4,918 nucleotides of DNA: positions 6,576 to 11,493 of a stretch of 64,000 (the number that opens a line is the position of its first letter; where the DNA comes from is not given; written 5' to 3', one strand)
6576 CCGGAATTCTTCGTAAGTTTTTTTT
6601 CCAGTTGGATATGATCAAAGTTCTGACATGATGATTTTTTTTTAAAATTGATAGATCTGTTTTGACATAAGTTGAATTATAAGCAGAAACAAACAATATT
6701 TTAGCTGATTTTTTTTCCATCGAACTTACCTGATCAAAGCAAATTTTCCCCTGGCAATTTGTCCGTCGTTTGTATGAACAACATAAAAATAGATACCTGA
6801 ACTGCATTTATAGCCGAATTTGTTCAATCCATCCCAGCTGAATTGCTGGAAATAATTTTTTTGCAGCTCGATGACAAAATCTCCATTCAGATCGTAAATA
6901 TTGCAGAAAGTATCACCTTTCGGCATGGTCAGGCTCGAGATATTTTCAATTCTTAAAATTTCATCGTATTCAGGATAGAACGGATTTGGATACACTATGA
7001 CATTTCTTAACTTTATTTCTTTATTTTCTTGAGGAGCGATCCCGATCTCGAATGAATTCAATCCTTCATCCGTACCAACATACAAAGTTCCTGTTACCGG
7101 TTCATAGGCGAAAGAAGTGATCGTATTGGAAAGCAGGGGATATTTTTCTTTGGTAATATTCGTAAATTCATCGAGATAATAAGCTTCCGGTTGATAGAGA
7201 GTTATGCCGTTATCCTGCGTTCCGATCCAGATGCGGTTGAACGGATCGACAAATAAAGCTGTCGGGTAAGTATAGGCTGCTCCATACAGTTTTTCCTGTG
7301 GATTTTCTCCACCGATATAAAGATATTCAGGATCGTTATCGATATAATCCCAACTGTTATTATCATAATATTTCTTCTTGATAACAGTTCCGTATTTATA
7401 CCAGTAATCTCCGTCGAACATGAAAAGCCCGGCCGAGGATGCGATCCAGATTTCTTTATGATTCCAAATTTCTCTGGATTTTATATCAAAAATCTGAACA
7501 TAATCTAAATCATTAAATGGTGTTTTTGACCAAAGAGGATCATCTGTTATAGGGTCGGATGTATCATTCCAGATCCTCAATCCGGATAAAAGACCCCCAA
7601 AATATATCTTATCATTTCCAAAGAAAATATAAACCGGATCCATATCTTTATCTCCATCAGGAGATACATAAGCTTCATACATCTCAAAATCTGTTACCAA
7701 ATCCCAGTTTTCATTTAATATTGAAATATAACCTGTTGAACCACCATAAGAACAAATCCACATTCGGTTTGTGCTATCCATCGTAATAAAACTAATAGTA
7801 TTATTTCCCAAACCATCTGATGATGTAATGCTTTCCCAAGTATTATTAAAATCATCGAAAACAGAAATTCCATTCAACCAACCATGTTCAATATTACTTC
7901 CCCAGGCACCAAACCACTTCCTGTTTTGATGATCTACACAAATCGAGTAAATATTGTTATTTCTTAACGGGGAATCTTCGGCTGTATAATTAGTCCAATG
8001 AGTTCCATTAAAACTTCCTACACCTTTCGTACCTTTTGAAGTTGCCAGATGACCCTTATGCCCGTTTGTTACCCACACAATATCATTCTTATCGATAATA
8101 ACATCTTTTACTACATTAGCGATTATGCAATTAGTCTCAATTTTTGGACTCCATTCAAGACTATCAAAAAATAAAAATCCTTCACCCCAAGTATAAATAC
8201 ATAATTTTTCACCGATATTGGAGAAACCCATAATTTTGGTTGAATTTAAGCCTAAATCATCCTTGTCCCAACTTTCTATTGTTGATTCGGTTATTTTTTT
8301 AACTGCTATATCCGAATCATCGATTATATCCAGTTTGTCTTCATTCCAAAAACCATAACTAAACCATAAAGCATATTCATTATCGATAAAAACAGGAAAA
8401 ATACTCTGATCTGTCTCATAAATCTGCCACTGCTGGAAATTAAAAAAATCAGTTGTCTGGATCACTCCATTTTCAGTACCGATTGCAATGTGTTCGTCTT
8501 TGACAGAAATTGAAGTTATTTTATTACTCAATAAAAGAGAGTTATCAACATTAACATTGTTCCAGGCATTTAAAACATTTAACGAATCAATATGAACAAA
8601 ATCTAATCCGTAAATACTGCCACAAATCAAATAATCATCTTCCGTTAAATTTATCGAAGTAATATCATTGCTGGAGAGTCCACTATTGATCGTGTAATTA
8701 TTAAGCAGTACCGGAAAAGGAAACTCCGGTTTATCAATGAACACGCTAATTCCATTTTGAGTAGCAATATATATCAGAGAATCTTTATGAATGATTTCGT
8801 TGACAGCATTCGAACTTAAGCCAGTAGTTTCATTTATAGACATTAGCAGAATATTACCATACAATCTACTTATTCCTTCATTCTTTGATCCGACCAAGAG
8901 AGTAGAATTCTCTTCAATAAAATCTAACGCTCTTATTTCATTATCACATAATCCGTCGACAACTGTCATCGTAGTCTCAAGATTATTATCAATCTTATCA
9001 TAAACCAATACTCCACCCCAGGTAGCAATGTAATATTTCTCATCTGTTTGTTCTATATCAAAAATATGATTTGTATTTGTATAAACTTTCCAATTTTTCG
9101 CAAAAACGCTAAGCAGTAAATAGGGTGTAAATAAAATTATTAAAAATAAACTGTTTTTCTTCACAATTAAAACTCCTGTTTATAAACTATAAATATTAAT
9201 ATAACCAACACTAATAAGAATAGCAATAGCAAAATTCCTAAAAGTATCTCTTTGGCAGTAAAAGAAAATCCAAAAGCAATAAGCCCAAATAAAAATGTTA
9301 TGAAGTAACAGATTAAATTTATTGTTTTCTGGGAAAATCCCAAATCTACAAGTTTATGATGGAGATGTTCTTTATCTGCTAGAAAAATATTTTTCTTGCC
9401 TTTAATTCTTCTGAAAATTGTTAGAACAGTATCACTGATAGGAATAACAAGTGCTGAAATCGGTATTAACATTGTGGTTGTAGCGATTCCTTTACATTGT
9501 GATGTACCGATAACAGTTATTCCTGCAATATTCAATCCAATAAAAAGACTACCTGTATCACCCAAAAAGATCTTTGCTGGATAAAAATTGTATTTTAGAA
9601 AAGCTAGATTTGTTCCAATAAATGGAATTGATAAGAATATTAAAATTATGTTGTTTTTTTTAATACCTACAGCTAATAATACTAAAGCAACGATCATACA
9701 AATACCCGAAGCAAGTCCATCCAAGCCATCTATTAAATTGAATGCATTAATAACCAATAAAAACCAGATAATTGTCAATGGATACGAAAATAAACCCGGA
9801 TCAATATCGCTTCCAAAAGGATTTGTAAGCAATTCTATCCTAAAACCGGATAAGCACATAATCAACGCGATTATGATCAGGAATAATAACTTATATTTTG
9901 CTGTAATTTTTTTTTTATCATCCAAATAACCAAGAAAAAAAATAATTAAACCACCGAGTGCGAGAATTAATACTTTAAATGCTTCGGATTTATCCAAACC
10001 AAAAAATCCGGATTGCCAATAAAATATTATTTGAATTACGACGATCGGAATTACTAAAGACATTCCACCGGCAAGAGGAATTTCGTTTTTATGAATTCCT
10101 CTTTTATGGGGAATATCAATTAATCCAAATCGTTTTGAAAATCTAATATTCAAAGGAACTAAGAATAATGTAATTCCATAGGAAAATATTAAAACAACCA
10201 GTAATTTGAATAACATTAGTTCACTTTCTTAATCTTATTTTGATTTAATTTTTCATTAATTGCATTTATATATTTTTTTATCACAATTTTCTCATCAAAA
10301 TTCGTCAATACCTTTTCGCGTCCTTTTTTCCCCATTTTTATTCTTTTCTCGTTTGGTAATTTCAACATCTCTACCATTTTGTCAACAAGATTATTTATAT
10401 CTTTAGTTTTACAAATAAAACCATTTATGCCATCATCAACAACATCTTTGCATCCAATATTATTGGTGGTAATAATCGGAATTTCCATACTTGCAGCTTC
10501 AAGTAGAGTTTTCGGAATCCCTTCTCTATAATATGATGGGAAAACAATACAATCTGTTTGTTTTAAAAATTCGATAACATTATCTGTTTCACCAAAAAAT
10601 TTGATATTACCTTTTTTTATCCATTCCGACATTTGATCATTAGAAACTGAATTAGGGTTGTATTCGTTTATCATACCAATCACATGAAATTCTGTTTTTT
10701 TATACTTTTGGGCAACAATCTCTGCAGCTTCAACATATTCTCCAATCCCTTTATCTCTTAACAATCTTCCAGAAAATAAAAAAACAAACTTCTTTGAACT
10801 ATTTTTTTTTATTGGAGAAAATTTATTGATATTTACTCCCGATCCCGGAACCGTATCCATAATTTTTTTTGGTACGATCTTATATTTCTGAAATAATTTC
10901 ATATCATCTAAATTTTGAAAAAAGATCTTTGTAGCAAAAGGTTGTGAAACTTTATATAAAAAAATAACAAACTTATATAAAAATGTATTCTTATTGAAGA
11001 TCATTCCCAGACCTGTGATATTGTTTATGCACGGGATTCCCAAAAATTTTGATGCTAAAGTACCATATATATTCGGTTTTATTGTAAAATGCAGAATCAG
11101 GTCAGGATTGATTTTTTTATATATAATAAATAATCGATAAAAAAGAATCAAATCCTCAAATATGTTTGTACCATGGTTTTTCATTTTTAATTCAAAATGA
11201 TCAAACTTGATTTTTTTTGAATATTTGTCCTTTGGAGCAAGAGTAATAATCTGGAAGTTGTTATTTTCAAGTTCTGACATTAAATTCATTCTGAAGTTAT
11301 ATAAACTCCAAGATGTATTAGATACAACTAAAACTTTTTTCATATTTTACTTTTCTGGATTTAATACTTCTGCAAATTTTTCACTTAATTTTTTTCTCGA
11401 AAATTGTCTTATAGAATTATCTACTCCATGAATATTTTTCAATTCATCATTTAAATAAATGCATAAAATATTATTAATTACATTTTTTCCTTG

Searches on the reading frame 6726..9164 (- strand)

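Call 20: search_protein_families(library=ncbifam, proteins=[window:6726-9164:-], max_evalue=0.00001)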
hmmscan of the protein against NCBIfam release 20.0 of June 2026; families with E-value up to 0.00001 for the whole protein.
window:6726-9164:- (812 aa): 2 families
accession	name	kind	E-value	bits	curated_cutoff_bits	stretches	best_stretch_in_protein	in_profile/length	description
NF052228.1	T9SS_PorZ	equivalog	2.9e-48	164.9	260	2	273-802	246-746/757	type IX secretion system anionic LPS delivery protein PorZ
TIGR04183.1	Por_Secre_tail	domain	2.7e-07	30.5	23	1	724-808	1-69/72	T9SS type A sorting domain-containing protein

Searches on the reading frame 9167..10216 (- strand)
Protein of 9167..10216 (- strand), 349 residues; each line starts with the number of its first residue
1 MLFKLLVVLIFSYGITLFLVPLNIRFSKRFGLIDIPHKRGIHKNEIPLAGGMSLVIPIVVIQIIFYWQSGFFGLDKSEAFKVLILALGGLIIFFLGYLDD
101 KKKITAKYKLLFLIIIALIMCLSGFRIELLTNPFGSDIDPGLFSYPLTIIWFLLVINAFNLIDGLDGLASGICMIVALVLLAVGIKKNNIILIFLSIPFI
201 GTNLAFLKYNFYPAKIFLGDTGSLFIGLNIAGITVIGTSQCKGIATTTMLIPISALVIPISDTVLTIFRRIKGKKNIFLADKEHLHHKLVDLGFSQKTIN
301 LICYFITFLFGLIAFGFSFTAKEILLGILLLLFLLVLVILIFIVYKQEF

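Call 20: search_protein_families(library=ncbifam, proteins=[window:9167-10216:-], max_evalue=0.00001)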
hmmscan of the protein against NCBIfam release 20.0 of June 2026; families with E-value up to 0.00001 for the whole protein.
window:9167-10216:- (349 aa): 3 families
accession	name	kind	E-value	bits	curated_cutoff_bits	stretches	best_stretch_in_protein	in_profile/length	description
TIGR02380.1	ECA_wecA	exception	5e-34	118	326.05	1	5-344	4-333/346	UDP-N-acetylglucosamine--undecaprenyl-phosphate N-acetylglucosaminephosphotransferase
NF053644.1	MraY_archaea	equivalog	7.8e-26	91.2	450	1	101-314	145-339/340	pseudomurein biosynthesis MraY family phospho-N-acetylmuramoyl-pentapeptide-transferase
TIGR00445.1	mraY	equivalog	2e-22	80.1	192.05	1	38-315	27-315/321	phospho-N-acetylmuramoyl-pentapeptide-transferase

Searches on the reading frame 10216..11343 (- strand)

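Call 20: search_protein_families(library=ncbifam, proteins=[window:10216-11343:-], max_evalue=0.00001)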
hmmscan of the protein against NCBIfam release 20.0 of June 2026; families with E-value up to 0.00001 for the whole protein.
window:10216-11343:- (375 aa): 18 families
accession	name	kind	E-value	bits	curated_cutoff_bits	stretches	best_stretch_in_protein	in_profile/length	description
TIGR03088.1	stp2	hypoth_equivalog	1.2e-24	87.1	409.05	1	17-362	19-370/374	TIGR03088 family PEP-CTERM/XrtA system glycosyltransferase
TIGR03999.1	thiol_BshA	equivalog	8.2e-18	64.5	273.7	1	236-363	246-371/375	N-acetyl-alpha-D-glucosaminyl L-malate synthase BshA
NF041876.1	EPS_EpsE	equivalog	1.4e-17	64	400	1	167-352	192-383/389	exopolysaccharide biosynthesis GT4 family glycosyltransferase EpsE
NF047684.1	TeichurnBiosyTuaC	equivalog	2.9e-15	56.1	550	1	184-352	218-376/391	teichuronic acid biosynthesis protein TuaC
NF007396.0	PRK09922.1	equivalog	9.9e-15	54.3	385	1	179-363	176-356/361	lipopolysaccharide 1,6-galactosyltransferase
TIGR04157.1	glyco_rSAM_CFB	subfamily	8.3e-14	51.4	400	1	185-359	227-403/406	TIGR04157 family glycosyltransferase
NF038295.1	EPS_HpsP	equivalog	7e-13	48.3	550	1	136-363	154-385/388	hormogonium polysaccharide biosynthesis glycosyltransferase HpsP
TIGR04005.1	wcaL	equivalog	4.7e-12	45.5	537.6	1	164-358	200-399/406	colanic acid biosynthesis glycosyltransferase WcaL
NF046085.1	XrtY_assoc_Gly1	equivalog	2.9e-11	42.8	400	1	177-363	201-382/387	XrtY-associated glycosyltransferase XYAG1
NF038229.1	Glyco4_Geo_Pelo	equivalog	8e-11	41.5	400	1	137-361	111-332/338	GPMC system family 4 glycosyltransferase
TIGR02149.1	glgA_Coryne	subfamily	6.6e-10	38.7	302.4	1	184-360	203-385/391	glycogen synthase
NF012028.0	PRK15484.1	subfamily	3.6e-08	32.9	618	1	174-364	183-377/380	lipopolysaccharide N-acetylglucosaminyltransferase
TIGR03087.1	stp1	hypoth_equivalog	2e-07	30.5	316.65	1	145-355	181-387/397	TIGR03087 family PEP-CTERM/XrtA system glycosyltransferase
TIGR02472.1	sucr_P_syn_N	equivalog_domain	2.4e-07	30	576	1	274-362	351-438/439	sucrose-phosphate synthase, putative, glycosyltransferase domain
NF038011.1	PelF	equivalog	3.2e-07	29.8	100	1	164-358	284-485/489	GT4 family glycosyltransferase PelF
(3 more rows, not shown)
